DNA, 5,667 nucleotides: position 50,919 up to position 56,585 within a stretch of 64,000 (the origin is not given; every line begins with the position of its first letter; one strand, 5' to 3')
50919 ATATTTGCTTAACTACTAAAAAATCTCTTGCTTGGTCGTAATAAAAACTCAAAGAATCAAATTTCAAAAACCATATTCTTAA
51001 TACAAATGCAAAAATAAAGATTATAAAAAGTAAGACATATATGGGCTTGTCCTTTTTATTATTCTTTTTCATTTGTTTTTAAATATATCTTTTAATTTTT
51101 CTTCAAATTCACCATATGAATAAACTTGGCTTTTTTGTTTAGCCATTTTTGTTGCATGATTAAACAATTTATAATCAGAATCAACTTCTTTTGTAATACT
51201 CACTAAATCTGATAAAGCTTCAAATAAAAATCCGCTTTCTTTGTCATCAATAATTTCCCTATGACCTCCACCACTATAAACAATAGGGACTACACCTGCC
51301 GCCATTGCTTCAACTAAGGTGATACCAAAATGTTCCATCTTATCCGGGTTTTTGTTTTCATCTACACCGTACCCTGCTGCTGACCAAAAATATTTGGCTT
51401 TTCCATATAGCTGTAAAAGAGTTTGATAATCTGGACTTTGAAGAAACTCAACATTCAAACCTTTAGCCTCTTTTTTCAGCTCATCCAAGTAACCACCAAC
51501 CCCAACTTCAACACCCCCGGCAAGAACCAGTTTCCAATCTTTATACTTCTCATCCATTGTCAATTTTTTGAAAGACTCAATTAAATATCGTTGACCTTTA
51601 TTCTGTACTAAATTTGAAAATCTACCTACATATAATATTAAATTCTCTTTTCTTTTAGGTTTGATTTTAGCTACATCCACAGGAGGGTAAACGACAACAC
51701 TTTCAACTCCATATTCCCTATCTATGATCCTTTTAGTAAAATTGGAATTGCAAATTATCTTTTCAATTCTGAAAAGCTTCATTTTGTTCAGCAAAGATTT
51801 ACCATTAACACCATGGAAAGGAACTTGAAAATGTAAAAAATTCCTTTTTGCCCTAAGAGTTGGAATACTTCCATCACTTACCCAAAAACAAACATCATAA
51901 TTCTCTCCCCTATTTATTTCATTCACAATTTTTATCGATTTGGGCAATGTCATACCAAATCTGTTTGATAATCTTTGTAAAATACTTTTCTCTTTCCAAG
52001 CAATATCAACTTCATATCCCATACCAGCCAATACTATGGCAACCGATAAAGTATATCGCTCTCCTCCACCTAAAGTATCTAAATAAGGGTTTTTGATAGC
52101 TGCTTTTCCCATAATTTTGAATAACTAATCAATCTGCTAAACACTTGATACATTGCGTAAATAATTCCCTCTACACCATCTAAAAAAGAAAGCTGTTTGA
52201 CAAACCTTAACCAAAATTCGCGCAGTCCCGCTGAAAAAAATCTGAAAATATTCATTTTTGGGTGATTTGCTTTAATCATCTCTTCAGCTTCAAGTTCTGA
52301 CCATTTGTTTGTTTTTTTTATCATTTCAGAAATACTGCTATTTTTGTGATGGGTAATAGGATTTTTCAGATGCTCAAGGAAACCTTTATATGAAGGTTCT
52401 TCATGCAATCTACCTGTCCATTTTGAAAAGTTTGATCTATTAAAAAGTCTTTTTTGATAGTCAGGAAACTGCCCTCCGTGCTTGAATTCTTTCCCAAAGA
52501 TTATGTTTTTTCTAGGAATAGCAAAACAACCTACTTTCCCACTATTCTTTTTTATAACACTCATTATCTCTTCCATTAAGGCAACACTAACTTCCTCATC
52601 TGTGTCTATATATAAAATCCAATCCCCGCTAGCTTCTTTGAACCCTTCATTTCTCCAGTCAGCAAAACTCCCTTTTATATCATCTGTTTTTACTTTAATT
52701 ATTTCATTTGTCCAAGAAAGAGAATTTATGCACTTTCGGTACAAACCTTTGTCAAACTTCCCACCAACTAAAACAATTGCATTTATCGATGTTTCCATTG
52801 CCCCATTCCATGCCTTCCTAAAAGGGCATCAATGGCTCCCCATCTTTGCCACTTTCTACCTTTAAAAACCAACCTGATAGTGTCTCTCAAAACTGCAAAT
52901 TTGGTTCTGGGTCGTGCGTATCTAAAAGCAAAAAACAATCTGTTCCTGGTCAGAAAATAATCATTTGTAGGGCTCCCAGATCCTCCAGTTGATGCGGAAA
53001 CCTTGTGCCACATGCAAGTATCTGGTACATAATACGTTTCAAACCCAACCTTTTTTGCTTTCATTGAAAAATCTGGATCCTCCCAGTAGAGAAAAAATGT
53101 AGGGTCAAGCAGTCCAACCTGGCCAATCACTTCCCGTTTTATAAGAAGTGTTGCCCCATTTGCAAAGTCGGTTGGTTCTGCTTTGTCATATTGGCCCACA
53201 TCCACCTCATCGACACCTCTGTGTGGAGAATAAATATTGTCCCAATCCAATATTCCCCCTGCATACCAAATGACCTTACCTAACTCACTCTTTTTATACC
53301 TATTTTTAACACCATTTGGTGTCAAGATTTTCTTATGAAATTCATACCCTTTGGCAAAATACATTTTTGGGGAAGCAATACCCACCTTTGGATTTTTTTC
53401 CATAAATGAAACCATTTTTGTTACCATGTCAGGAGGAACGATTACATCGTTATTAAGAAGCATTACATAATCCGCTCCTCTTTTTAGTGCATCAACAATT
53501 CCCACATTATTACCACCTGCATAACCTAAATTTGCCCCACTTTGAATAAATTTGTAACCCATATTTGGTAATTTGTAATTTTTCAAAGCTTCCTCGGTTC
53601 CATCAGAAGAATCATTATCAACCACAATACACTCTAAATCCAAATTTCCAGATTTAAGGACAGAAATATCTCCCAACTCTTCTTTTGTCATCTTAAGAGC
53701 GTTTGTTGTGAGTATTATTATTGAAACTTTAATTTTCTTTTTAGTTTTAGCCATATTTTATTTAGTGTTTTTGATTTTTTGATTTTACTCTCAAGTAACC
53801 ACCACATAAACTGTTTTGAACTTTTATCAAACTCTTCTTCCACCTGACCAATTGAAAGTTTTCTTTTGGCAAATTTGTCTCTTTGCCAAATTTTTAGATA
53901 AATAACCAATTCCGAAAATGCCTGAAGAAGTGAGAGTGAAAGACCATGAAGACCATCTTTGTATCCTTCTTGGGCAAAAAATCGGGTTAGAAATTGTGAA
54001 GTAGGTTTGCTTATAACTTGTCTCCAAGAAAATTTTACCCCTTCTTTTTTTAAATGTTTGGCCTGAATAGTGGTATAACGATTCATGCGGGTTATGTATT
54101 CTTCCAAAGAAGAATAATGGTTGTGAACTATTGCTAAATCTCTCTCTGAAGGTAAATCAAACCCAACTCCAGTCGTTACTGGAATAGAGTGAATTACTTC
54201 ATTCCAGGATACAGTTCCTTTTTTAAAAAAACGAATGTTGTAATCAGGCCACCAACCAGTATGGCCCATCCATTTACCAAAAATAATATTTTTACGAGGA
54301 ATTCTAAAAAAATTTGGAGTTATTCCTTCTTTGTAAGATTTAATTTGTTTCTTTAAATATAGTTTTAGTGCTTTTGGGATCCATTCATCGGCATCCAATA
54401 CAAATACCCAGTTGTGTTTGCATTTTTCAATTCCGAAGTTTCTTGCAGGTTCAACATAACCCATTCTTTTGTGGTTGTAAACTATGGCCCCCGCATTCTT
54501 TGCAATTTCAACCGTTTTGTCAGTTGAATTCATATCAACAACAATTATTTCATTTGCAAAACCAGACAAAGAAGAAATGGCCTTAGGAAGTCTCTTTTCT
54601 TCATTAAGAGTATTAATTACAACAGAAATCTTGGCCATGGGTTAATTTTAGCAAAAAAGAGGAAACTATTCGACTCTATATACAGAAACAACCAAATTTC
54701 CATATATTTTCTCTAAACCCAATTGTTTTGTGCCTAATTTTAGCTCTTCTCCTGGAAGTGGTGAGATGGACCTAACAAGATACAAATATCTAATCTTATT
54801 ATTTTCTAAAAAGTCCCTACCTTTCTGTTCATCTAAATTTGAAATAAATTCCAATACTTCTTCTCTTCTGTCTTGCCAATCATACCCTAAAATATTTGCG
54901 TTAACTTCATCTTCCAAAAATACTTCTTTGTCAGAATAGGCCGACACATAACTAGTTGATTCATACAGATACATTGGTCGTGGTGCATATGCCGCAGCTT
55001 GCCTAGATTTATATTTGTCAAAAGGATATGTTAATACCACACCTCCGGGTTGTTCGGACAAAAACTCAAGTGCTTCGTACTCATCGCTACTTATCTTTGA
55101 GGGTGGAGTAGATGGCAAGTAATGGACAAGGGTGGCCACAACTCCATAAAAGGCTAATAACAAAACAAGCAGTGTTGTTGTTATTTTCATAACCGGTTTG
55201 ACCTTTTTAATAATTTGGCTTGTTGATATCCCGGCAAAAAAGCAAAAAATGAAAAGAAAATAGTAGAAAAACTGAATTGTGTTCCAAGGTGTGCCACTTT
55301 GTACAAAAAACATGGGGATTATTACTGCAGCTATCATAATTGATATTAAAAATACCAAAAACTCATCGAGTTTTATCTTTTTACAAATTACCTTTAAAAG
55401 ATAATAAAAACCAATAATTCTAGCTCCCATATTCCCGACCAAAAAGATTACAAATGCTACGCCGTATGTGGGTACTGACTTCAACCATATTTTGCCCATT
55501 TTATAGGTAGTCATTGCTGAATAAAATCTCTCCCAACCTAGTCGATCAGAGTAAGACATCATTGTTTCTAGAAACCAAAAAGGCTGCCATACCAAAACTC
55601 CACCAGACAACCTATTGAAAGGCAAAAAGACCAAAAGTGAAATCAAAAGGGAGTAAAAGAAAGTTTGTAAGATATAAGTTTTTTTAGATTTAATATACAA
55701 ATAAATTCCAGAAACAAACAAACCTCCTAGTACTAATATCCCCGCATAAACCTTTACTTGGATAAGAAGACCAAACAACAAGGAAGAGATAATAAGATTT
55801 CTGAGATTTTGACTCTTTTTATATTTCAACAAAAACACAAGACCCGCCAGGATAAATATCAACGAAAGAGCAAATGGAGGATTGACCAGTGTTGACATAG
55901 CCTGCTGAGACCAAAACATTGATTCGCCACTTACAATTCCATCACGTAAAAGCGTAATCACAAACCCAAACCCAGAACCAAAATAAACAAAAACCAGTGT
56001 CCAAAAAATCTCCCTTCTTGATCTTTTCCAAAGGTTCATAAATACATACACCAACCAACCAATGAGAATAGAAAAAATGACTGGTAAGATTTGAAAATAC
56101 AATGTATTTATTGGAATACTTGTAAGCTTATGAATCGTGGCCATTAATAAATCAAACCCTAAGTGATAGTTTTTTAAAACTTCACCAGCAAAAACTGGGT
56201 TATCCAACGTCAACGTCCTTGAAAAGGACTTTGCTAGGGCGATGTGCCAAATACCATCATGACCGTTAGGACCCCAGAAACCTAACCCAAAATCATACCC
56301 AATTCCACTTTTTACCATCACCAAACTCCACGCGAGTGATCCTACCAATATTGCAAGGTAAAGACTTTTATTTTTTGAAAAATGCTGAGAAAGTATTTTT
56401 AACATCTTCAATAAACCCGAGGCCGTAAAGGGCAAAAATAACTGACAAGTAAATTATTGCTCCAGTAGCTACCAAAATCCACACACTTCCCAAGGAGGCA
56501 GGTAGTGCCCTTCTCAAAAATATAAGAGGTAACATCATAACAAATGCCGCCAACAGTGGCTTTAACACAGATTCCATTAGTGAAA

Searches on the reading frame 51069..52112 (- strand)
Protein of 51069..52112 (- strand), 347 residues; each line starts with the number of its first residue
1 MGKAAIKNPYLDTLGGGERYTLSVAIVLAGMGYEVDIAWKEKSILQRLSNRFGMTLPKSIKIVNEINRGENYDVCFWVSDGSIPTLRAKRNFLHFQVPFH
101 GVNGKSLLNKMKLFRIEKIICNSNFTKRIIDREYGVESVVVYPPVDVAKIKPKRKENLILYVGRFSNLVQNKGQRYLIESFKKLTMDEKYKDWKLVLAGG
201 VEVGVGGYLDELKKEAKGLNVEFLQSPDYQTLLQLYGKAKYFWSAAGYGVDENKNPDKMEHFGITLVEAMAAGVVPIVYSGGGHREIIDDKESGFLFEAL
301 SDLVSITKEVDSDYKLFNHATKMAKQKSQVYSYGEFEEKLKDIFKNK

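Call 7: search_protein_families(library=pfam, proteins=[window:51069-52112:-], max_evalue=0.001)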
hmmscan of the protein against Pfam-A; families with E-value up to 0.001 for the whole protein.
window:51069-52112:- (347 aa): 3 families
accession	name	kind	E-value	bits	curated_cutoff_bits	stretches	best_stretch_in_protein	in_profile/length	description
PF00534.26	Glycos_transf_1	-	2.3e-25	89.5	26.4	1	149-300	8-143/172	Glycosyl transferases group 1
PF13692.12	Glyco_trans_1_4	-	3.9e-17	63.3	27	1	157-299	2-126/142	Glycosyl transferases group 1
PF13439.12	Glyco_transf_4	-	1.5e-07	32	28.5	1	15-148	2-169/170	Glycosyltransferase Family 4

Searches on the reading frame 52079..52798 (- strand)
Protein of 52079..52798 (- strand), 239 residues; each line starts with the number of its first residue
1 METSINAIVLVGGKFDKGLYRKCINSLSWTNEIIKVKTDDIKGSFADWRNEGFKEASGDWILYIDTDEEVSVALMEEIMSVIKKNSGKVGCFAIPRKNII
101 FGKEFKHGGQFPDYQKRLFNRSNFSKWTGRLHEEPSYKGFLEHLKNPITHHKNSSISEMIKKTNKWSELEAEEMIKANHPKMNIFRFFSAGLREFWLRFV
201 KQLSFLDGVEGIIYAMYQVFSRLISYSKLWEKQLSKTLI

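Call 8: search_protein_families(library=pfam, proteins=[window:52079-52798:-], max_evalue=0.001)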
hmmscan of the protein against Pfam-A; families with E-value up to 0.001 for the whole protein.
window:52079-52798:- (239 aa): 2 families
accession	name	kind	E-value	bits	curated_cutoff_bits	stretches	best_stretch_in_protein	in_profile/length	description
PF00535.33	Glycos_transf_2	-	6e-07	30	23.3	1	33-117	54-140/168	Glycosyl transferase family 2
PF10111.15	Glyco_tranf_2_2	-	0.00058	19.9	27.3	0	23-83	46-107/276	Glycosyltransferase like family 2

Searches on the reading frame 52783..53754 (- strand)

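Call 8: search_protein_families(library=pfam, proteins=[window:52783-53754:-], max_evalue=0.001)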
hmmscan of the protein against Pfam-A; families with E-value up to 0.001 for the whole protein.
window:52783-53754:- (323 aa): 4 families
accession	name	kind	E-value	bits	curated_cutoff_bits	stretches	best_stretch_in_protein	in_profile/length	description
PF00535.33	Glycos_transf_2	-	7.3e-18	65.5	23.3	1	11-154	1-141/168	Glycosyl transferase family 2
PF13641.12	Glyco_tranf_2_3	-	1.1e-10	42.4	27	1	10-251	3-212/230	Glycosyltransferase like family 2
PF13632.12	Glyco_trans_2_3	-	1.9e-09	38.1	27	1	199-275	73-129/198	Glycosyl transferase family group 2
PF13506.12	Glyco_transf_21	-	8.7e-06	25.8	21.7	0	94-143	31-79/174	Glycosyl transferase family 21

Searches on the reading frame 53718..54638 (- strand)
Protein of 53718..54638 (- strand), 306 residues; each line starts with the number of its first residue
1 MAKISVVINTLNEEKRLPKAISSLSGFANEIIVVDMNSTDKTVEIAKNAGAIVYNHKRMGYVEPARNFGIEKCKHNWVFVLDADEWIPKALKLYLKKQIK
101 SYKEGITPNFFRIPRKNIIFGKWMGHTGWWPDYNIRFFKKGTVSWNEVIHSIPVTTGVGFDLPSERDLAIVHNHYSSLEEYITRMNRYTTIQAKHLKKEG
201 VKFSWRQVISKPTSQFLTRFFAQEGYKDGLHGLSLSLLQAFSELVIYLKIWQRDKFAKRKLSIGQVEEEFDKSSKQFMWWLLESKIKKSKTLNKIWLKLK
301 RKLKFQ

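Call 8: search_protein_families(library=pfam, proteins=[window:53718-54638:-], max_evalue=0.001)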
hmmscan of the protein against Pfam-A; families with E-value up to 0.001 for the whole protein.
window:53718-54638:- (306 aa): 3 families
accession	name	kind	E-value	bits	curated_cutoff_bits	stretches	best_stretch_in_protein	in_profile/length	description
PF00535.33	Glycos_transf_2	-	1.2e-19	71.3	23.3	1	5-136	1-136/168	Glycosyl transferase family 2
PF10111.15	Glyco_tranf_2_2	-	1.9e-05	24.7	27.3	1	5-91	1-99/276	Glycosyltransferase like family 2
PF13704.12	Glyco_tranf_2_4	-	2.3e-05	25.2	27.5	1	12-87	2-84/98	Glycosyl transferase family 2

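Call 39: search_solved_structures(query=window:53718-54638:-, max_evalue=0.001)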
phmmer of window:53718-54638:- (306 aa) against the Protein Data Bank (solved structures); distinct sequences matched with E-value up to 0.001: 4.
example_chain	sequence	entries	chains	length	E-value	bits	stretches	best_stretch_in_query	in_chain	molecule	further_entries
22ao_A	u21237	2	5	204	1.3e-11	47.5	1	4-199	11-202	GmaR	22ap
7msp_A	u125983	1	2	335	2.2e-08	37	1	8-195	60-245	SPbeta prophage-derived glycosyltransferase SunS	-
7msn_A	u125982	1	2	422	3e-08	36.5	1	8-195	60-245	SPbeta prophage-derived glycosyltransferase SunS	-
6h1j_A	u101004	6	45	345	0.00067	22.2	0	1-89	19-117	Probable ss-1,3-N-acetylglucosaminyltransferase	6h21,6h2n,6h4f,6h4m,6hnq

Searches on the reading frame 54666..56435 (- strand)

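Call 4: search_protein_families(library=pfam, proteins=[window:54666-56435:-], max_evalue=0.01)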
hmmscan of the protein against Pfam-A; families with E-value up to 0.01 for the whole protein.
window:54666-56435:- (589 aa): 0 families

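Call 12: search_protein_families(library=ncbifam, proteins=[window:54666-56435:-], max_evalue=0.01)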
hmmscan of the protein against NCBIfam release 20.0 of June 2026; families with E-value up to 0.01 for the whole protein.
window:54666-56435:- (589 aa): 0 families

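Call 64: search_protein_families(library=pfam, proteins=[window:54666-56435:-], max_evalue=10)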
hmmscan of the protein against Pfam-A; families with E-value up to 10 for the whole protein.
window:54666-56435:- (589 aa): 1 family
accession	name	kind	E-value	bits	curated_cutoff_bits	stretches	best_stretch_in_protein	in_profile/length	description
PF19545.4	DUF6069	-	0.2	12.2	27.2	1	92-148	31-84/129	Family of unknown function (DUF6069)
